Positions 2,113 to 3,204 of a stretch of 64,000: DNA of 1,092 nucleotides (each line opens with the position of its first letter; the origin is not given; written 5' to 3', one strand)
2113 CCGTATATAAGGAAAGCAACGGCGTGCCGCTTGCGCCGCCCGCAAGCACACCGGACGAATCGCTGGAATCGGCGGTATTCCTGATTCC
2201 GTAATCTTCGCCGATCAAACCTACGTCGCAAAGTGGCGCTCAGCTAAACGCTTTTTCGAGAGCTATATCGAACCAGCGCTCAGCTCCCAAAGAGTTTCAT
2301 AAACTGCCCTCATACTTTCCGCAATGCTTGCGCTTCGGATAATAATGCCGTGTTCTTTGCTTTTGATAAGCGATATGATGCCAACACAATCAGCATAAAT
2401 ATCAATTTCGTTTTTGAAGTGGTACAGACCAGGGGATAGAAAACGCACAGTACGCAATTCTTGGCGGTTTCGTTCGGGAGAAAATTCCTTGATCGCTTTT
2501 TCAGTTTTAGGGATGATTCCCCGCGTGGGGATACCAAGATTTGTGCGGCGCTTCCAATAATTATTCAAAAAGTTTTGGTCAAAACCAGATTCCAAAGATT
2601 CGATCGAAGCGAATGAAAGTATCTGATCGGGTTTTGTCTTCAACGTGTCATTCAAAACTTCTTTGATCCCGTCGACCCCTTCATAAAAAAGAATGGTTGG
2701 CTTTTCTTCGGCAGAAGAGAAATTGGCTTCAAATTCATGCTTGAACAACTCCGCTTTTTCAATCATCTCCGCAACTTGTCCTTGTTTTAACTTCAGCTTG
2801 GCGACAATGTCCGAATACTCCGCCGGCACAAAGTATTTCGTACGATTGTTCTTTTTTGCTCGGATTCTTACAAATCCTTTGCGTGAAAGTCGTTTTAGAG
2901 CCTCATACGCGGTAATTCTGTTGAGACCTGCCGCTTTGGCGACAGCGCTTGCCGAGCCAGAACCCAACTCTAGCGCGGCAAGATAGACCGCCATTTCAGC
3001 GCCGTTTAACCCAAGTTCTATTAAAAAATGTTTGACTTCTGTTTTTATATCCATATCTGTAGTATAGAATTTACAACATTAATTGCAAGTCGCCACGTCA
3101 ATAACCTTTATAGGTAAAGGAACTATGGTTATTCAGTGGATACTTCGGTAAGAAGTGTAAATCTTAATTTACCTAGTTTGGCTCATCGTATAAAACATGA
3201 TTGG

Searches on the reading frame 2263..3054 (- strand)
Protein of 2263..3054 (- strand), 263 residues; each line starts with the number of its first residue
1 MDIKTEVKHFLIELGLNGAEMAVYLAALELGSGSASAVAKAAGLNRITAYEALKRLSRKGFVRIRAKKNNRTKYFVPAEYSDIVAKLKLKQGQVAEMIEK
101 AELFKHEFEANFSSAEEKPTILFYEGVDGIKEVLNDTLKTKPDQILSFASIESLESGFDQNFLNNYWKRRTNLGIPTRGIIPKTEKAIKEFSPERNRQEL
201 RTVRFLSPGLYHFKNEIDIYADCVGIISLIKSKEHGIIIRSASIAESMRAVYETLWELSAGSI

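Call 102: search_protein_families(library=pfam, proteins=[window:2263-3054:-], max_evalue=0.01)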
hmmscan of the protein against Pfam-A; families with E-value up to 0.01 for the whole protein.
window:2263-3054:- (263 aa): 4 families
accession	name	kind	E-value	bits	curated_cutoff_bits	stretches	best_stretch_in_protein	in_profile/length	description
PF01978.25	TrmB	-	1.1e-13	51.3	25.6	1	13-77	3-64/68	Sugar-specific transcriptional regulator TrmB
PF13730.12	HTH_36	-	0.0024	18.1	25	0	15-62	2-55/55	Helix-turn-helix domain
PF24033.1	DUF7342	-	0.0068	16.8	31.6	0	34-102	19-87/150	Family of unknown function (DUF7342)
PF03551.20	PadR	-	0.0088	16.5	27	0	48-75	33-63/75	Transcriptional regulator PadR-like family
